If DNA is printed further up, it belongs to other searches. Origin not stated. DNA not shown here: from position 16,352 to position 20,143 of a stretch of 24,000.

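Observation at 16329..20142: Insulated, AT-skewed single-gene island between ffh and polA encoding a YobI/KAP-like NTPase: candidate one-gene conflict/defence module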

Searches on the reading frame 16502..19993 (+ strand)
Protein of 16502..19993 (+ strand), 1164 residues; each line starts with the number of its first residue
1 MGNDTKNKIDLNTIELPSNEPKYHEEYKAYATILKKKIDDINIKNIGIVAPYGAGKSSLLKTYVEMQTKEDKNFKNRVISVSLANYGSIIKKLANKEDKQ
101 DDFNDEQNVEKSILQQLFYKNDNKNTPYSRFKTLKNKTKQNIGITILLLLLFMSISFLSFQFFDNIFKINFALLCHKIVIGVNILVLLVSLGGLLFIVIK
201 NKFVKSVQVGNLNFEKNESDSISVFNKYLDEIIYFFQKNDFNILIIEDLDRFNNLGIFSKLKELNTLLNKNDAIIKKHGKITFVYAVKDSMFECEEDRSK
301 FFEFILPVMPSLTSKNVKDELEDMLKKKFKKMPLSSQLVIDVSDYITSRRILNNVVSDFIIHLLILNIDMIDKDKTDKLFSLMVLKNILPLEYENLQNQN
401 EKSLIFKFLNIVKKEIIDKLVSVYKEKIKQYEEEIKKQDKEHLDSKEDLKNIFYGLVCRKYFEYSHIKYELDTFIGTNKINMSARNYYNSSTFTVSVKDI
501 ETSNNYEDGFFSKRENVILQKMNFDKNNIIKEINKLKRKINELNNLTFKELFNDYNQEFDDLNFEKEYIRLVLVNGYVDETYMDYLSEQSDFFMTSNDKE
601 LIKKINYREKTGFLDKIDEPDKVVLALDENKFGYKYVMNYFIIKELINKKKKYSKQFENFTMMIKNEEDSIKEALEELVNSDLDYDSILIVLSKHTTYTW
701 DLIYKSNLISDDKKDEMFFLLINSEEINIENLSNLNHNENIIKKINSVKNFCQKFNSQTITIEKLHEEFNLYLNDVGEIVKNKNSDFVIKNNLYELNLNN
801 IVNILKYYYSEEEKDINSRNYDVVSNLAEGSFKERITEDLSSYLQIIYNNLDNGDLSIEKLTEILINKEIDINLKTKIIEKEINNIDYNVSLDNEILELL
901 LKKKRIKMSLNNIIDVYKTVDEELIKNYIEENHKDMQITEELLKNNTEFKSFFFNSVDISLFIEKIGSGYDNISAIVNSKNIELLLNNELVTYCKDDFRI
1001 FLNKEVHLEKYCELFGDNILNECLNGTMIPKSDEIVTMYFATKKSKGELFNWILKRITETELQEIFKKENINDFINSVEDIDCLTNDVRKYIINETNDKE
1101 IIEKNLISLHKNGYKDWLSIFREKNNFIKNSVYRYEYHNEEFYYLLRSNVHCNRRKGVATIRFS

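Call 6: search_protein_families(library=pfam, proteins=[window:16502-19993:+], max_evalue=1)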
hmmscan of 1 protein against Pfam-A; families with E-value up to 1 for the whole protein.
window:16502-19993:+ (1164 aa): 3 families
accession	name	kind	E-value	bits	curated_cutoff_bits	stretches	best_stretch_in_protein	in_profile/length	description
PF20693.3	YobI-ATPase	-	3.3e-84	284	27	1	30-400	1-359/363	YobI-like P-loop NTPase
PF13401.12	AAA_22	-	0.0036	18.1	27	1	48-96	10-57/130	AAA domain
PF20945.2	RMP1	-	0.57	11.3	27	1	391-467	4-76/95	Ribonuclease MRP protein subunit RMP1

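Call 7: search_protein_families(library=ncbifam, proteins=[window:16502-19993:+], max_evalue=1)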
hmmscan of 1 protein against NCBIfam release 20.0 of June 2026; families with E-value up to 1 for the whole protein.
window:16502-19993:+ (1164 aa): 0 families

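Call 8: search_protein_families(library=padloc, proteins=[window:16502-19993:+], max_evalue=1)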
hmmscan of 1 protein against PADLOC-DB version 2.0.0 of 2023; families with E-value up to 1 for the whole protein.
window:16502-19993:+ (1164 aa): 1 family
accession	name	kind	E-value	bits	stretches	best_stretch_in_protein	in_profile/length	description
PDLC02220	Tmn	-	3.4e-39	132.5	1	28-957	40-1037/1273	-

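Call 18: find_encoding_contigs(protein=window:16502-19993:+, flank=10000, max_places=6)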
Protein window:16502-19993:+ (1164 aa): 1 contig read that carries it; 1 place shown.
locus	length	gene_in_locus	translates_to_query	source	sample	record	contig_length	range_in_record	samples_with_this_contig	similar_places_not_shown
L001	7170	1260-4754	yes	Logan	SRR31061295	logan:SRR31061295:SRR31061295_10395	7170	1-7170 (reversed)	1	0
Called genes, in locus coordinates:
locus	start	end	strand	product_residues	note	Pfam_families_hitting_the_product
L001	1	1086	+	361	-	?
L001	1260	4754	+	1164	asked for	PF20693:YobI-ATPase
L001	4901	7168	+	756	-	?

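Call 19: find_homologous_proteins(query=window:16502-19993:+)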
Query window:16502-19993:+ (1164 aa): 988 proteins with E <= 0.001 among 8000 candidates; the best 120 are listed.
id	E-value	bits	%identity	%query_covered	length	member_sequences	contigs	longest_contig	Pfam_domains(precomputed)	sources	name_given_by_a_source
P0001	0.0e+0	2471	100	100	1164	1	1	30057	PF20693.4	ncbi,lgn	ncbi:MAG: hypothetical protein ACOX02_03775 [Acholeplasmatales bacterium]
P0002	0.0e+0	1325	57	100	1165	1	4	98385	PF20693.4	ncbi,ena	-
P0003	0.0e+0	1232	55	99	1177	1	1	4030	PF20693.4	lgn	-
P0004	0.0e+0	1187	52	99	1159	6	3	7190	PF20693.4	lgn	-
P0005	0.0e+0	1172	51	99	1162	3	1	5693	PF20693.4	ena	-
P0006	0.0e+0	1161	51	99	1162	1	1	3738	PF20693.4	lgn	-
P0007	0.0e+0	1146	51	99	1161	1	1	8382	PF20693.4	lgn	-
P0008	0.0e+0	1145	51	99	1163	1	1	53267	PF20693.4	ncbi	-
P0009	0.0e+0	1134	50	99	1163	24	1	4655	PF20693.4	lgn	-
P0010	0.0e+0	1110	50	99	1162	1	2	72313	PF20693.4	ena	-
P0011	0.0e+0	1106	48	99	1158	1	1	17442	PF20693.4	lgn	-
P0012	6.2e-260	884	42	100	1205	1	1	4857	PF20693.4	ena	-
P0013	2.1e-256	872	48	80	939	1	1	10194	PF20693.4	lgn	-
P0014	2.6e-256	872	41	99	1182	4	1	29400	PF20693.4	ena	-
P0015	3.3e-255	868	42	100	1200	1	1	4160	PF20693.4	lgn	-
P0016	5.4e-249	848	42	99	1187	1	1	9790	PF20693.4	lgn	-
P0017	1.1e-245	837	41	100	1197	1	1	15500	PF20693.4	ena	-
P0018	1.6e-245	836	41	100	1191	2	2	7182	PF20693.4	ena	-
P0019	1.4e-243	830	40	99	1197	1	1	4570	PF20693.4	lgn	-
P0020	7.1e-237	808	40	99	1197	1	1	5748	PF20693.4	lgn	-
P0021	6.3e-235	801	57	61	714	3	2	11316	PF20693.4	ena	-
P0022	9.7e-229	781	43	92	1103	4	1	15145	PF20693.4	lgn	-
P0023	9.0e-226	771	43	92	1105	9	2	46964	PF20693.4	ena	-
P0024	1.7e-225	770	43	92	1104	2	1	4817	PF20693.4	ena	-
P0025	5.1e-222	758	42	94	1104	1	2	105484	PF20693.4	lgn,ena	-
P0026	9.4e-220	751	43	92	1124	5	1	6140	PF20693.4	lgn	-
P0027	1.0e-217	744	39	91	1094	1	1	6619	PF20693.4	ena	-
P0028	4.6e-202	692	39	99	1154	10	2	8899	PF20693.4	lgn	-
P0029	4.6e-197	676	38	99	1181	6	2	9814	PF20693.4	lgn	-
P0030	4.4e-193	663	37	99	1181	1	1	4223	PF20693.4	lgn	-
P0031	3.1e-161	557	37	77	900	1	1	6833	PF20693.4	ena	-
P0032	3.0e-151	524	34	93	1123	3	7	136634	PF20693.4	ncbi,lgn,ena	-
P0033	1.1e-99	353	30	86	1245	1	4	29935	PF20693.4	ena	-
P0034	1.9e-87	313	31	81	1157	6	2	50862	PF20693.4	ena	-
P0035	6.0e-78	281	28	78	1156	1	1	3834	PF20693.4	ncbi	-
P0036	1.7e-73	267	29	83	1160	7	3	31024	PF20693.4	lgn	-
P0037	4.8e-73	265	28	79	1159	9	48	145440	PF20693.4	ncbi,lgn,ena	-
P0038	2.1e-72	263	29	85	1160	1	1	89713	PF20693.4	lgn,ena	-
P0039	1.4e-71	260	31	79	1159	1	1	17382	PF20693.4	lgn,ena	-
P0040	1.8e-71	260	29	81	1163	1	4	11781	PF20693.4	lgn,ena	-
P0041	1.8e-70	257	29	79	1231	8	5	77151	PF20693.4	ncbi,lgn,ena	-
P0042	2.8e-70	256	29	63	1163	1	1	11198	PF20693.4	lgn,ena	-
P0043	3.1e-70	256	31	79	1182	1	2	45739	PF20693.4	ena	-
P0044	6.8e-69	251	32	55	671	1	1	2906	PF20693.4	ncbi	-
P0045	3.4e-68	249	28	77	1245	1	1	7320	PF20693.4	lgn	-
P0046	4.1e-68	249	31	69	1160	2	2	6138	PF20693.4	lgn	-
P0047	6.4e-68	248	29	77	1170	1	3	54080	PF20693.4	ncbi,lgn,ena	-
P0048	4.7e-67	245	28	77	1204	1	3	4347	PF20693.4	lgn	-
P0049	1.6e-66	244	30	80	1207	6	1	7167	PF20693.4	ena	-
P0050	2.2e-66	243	30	79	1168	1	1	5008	PF20693.4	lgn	-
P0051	2.6e-66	243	28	78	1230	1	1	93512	PF20693.4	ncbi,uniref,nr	ncbi:hypothetical protein [Clostridium cibarium]|uniref:YobI-like P-loop NTPase domain-containing pr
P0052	4.6e-66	242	28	74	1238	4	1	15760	PF20693.4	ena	-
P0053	6.4e-66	242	28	79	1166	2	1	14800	PF20693.4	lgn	-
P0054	9.0e-66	241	27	72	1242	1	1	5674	PF20693.4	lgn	-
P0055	3.6e-65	239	35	35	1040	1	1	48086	PF20693.4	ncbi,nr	ncbi:MAG: hypothetical protein HDQ88_00110, partial [Clostridia bacterium]|nr:hypothetical protein [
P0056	4.8e-65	239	27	78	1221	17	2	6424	PF20693.4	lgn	-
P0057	4.9e-65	239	32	59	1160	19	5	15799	PF20693.4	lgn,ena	-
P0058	6.3e-65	238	28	77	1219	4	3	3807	PF20693.4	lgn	-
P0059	1.6e-64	237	28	79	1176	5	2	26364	PF20693.4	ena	-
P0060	3.3e-64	236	26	78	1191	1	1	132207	PF20693.4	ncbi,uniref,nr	ncbi:YobI family P-loop NTPase [Dethiobacter alkaliphilus]|uniref:YobI family P-loop NTPase n=1 Tax=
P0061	7.7e-64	235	33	60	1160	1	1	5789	PF20693.4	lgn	-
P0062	1.0e-63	234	30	81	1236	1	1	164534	PF20693.4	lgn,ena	-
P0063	1.7e-63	234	29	72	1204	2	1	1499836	PF20693.4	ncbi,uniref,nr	ncbi:hypothetical protein [Clostridium folliculivorans]|uniref:YobI family P-loop NTPase n=1 Tax=Clo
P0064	1.8e-63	233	27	79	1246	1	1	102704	PF07693.21,PF20693.4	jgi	jgi:hypothetical protein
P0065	2.5e-63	233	26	73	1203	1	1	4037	PF20693.4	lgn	-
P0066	2.8e-63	233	29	78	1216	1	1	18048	PF20693.4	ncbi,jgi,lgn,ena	-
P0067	3.2e-63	233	30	61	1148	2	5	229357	PF20693.4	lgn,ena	-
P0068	4.8e-63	232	29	77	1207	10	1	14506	PF20693.4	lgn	-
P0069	6.4e-63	232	35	32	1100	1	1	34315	PF20693.4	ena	-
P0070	2.0e-62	230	31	74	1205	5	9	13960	PF20693.4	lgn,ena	-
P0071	2.1e-62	230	27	80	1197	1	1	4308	PF20693.4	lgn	-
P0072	2.1e-62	230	26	77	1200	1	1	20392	PF20693.4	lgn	-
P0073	2.6e-62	230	27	71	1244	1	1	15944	PF20693.4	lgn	-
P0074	4.6e-62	229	28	74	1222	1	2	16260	PF20693.4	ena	-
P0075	4.9e-62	229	23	76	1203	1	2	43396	PF20693.4,PF13191.13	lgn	-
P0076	5.1e-62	229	27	77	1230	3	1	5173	PF20693.4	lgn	-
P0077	9.0e-62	228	27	78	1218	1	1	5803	PF20693.4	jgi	-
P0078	1.7e-61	227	24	76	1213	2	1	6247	PF20693.4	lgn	-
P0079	2.8e-61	226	26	77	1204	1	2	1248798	PF20693.4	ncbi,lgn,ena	-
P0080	3.3e-61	226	27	76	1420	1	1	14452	PF20693.4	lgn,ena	-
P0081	3.4e-61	226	30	71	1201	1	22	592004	PF20693.4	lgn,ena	-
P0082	7.3e-61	225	26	75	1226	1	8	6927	PF20693.4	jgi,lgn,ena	-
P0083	7.9e-61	225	27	72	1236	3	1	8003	PF20693.4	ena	-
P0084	8.9e-61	225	22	79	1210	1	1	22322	PF20693.4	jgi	jgi:hypothetical protein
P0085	9.2e-61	224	27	71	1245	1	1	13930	PF20693.4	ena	-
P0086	1.0e-60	224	26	81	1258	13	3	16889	PF20693.4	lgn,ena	-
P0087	1.4e-60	224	30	77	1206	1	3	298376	PF20693.4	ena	-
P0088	1.4e-60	224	23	84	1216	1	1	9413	PF20693.4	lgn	-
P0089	1.4e-60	224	26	79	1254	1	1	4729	PF20693.4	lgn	-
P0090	1.5e-60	224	27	78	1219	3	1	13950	PF20693.4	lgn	-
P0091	2.4e-60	223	26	77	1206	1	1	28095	PF07693.21,PF20693.4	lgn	-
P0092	2.6e-60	223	27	67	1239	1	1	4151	PF20693.4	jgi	jgi:hypothetical protein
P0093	2.7e-60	223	29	77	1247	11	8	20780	PF20693.4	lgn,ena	-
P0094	3.1e-60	223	28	55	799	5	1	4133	PF20693.4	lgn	-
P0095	4.9e-60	222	28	76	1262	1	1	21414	PF20693.4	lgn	-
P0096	7.0e-60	222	25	73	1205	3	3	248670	PF20693.4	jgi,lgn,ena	jgi:hypothetical protein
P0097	8.0e-60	221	23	84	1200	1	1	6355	PF20693.4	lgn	-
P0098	8.2e-60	221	23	80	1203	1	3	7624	PF20693.4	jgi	jgi:hypothetical protein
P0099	8.9e-60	221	22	85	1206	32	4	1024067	PF20693.4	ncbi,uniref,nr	ncbi:ATP-binding protein [Sinorhizobium medicae]|uniref:YobI family P-loop NTPase n=1 Tax=Sinorhizob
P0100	1.1e-59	221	31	77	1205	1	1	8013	PF20693.4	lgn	-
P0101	1.1e-59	221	29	77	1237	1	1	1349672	PF20693.4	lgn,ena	-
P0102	1.3e-59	221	29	79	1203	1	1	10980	PF20693.4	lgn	-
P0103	1.6e-59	220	27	79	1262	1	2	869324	PF20693.4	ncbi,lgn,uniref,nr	ncbi:hypothetical protein BX611_1287 [Lutibacter oceani]|uniref:YobI-like P-loop NTPase domain-conta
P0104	1.7e-59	220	27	55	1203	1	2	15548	PF20693.4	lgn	-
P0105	1.7e-59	220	27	85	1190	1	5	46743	PF20693.4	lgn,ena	-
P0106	1.8e-59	220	24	78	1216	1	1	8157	PF20693.4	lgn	-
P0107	1.8e-59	220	26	80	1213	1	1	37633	PF20693.4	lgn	-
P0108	2.0e-59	220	29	79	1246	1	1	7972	PF20693.4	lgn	-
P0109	2.2e-59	220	29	78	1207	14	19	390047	PF20693.4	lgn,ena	-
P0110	2.6e-59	220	24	84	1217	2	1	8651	PF20693.4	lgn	-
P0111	2.7e-59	220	23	85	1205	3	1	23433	PF20693.4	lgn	-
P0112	3.0e-59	219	27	77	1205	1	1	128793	PF20693.4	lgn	-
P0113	3.2e-59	219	23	80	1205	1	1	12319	PF20693.4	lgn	-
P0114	3.7e-59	219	29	77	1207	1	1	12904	PF20693.4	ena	-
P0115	5.7e-59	219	25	74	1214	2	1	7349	PF20693.4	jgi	jgi:hypothetical protein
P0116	5.7e-59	219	26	77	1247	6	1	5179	PF20693.4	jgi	-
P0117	6.0e-59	218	24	82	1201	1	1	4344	PF20693.4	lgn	-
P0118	6.2e-59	218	27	54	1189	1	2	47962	PF20693.4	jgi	jgi:hypothetical protein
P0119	7.9e-59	218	26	75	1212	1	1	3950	PF20693.4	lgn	-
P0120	8.8e-59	218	27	73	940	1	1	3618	PF20693.4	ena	-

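Call 20: find_encoding_contigs(protein=P0002, flank=8000, max_places=3)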
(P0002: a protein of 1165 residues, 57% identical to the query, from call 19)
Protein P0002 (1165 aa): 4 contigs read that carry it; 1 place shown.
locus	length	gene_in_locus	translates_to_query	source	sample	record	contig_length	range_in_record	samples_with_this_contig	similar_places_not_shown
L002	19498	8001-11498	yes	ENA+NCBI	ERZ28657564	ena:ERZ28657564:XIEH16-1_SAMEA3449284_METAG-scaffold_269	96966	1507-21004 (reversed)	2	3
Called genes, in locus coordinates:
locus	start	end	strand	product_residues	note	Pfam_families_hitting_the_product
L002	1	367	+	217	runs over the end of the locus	PF00881:Nitroreductase (faint), PF14512:TM1586_NiRdase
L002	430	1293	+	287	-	PF02463:SMC_N (weak), PF13476:AAA_23, PF00005:ABC_tran (weak), PF13175:AAA_15 (faint), PF13304:AAA_21 (faint)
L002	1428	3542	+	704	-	PF02901:PFL-like, PF01228:Gly_radical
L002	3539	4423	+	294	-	PF13353:Fer4_12 (weak), PF13484:Fer4_16 (faint), PF13353:Fer4_12 (weak), PF00037:Fer4 (weak), PF04055:Radical_SAM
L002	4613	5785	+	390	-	PF06925:MGDG_synth (weak), PF04101:Glyco_tran_28_C (weak)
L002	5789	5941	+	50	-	-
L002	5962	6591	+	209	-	PF01553:Acyltransferase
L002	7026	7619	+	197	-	-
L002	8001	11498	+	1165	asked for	PF20693:YobI-ATPase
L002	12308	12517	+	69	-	-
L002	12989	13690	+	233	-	PF01527:HTH_Tnp_1 (weak), PF13384:HTH_23 (faint), PF13551:HTH_29 (faint), PF13518:HTH_28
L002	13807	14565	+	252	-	PF13276:HTH_21 (weak), PF24764:rva_4 (weak), PF00665:rve, PF13683:rve_3, PF13333:rve_2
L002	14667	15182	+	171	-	-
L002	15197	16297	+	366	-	-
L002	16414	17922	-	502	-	PF00239:Resolvase, PF07508:Recombinase, PF13408:Zn_ribbon_recom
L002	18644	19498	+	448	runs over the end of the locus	PF13173:AAA_14, PF13635:DUF4143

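Call 21: find_encoding_contigs(protein=P0008, flank=8000, max_places=3)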
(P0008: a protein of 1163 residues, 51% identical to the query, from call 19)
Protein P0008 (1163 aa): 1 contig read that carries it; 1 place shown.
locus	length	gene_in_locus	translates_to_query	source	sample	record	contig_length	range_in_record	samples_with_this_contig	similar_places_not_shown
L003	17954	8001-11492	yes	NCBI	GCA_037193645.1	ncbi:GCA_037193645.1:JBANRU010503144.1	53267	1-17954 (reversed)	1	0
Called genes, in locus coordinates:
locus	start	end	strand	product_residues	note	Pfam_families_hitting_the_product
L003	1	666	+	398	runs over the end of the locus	PF01136:Peptidase_U32, PF16325:Peptidase_U32_C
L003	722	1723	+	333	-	PF00849:PseudoU_synth_2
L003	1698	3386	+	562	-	PF02878:PGM_PMM_I, PF02879:PGM_PMM_II, PF02880:PGM_PMM_III, PF00408:PGM_PMM_IV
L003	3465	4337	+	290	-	PF04055:Radical_SAM, PF16199:Radical_SAM_C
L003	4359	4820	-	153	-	-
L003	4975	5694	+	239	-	PF01048:PNP_UDP_1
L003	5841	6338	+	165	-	PF08378:NERD (weak)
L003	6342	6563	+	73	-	PF00403:HMA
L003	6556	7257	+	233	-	PF00588:SpoU_methylase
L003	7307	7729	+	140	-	PF07486:Hydrolase_2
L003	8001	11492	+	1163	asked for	PF20693:YobI-ATPase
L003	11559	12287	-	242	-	PF01520:Amidase_3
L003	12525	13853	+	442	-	PF05958:tRNA_U5-meth_tr, PF01555:N6_N4_Mtase (weak), PF02475:TRM5-TYW2_MTfase (weak), PF03602:Cons_hypoth95, PF05175:MTS (weak), PF06325:PrmA (weak), PF09445:Methyltransf_15 (weak), PF13847:Methyltransf_31, +1 more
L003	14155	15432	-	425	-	PF13173:AAA_14, PF13635:DUF4143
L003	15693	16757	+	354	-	PF02661:Fic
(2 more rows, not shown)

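Call 22: find_encoding_contigs(protein=P0010, flank=8000, max_places=3)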
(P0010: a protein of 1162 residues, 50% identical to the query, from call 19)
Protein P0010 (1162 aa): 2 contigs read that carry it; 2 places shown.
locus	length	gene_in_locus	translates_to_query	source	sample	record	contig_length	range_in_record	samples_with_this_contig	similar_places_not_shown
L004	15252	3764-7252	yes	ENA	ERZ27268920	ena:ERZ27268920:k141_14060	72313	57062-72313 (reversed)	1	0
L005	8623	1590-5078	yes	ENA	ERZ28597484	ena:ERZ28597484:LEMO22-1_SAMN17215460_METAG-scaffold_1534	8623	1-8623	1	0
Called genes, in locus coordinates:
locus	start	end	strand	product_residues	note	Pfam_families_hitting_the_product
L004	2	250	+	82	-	?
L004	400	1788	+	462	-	PF01595:CNNM, PF00571:CBS, PF03471:CorC_HlyC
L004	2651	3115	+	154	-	-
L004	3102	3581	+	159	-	-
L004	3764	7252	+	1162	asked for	PF20693:YobI-ATPase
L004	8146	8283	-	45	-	-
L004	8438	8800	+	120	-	PF13408:Zn_ribbon_recom (weak)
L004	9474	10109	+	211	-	-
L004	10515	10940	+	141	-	-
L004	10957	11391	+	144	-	-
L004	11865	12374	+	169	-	-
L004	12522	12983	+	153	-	PF00578:AhpC-TSA, PF08534:Redoxin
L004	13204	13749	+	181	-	PF09515:Thia_YuaJ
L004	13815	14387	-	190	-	PF03838:RecU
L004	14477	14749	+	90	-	-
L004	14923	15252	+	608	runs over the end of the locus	PF00009:GTP_EFTU, PF03144:GTP_EFTU_D2, PF00679:EFG_C, PF06421:LepA_C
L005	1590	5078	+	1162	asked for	PF20693:YobI-ATPase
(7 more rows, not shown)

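Call 30: search_solved_structures(query=window:16502-19993:+, max_evalue=1)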
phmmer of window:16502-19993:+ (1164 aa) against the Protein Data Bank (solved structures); distinct sequences matched with E-value up to 1: 0.
